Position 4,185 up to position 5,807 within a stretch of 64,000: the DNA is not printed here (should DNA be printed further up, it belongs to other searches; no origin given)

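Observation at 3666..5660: Bacterial secreted protein with a four-bladed hemopexin-like repeat domain fused to unknown beta-rich modules and CARDB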

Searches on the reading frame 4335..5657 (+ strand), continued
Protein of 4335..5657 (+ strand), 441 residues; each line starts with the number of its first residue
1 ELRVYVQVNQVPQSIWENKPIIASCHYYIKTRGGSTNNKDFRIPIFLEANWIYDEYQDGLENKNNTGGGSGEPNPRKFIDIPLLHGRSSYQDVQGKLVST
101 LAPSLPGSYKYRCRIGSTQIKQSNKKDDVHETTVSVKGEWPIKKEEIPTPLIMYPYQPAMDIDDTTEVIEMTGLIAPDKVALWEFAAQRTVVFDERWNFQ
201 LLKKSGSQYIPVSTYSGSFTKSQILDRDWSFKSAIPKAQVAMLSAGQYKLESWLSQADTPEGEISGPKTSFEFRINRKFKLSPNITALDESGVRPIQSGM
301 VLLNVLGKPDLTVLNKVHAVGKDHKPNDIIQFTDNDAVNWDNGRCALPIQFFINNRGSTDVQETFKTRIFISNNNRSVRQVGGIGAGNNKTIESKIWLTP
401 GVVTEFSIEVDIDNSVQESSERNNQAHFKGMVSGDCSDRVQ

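Call 95: search_solved_structures(query=P0142, max_evalue=0.01)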
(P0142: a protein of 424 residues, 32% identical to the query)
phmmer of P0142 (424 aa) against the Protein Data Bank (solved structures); distinct sequences matched with E-value up to 0.01: 16.
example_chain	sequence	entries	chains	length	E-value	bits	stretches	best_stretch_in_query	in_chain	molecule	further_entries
8smr_L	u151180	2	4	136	6.2e-10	41.6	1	349-419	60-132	Cytochrome C5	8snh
8hn3_A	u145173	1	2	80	1.4e-09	40.5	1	348-422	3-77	Cytochrome c-556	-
1cc5_A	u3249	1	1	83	7.6e-08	34.7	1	349-404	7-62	CYTOCHROME C5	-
1kx2_A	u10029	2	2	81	9.6e-08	34.4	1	348-419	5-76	mono-heme c-type cytochrome ScyA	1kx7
1gks_A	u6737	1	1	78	2.3e-06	29.9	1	355-421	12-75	CYTOCHROME C551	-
5b6q_A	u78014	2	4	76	1.5e-05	27.2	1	348-420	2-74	Soluble cytochrome cA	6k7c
4j20_A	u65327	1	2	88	2.4e-05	26.5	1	348-419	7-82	Cytochrome c-555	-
2v08_A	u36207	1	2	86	0.00014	24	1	349-420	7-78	CYTOCHROME C6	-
3ph2_B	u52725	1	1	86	0.00021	23.4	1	349-420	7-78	Cytochrome c6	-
9se7_T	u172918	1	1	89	0.00069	21.7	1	349-420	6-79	Cytochrome c6, chloroplastic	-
1cyi_A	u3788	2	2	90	0.00072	21.6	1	349-420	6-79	CYTOCHROME C6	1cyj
9krr_A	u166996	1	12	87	0.0023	20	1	348-416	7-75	Cytochrome c6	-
2zon_G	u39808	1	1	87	0.0024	19.9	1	341-419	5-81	cytochrome c551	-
7vzg_C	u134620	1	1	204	0.0028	19.7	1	348-420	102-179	Cytochrome c, mono-and diheme variants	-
7vzr_C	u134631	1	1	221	0.0033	19.4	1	348-420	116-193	Cytochrome c, mono-and diheme variants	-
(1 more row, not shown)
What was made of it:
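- That cytochrome is most like cytochrome c5 and ScyA (call 95).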
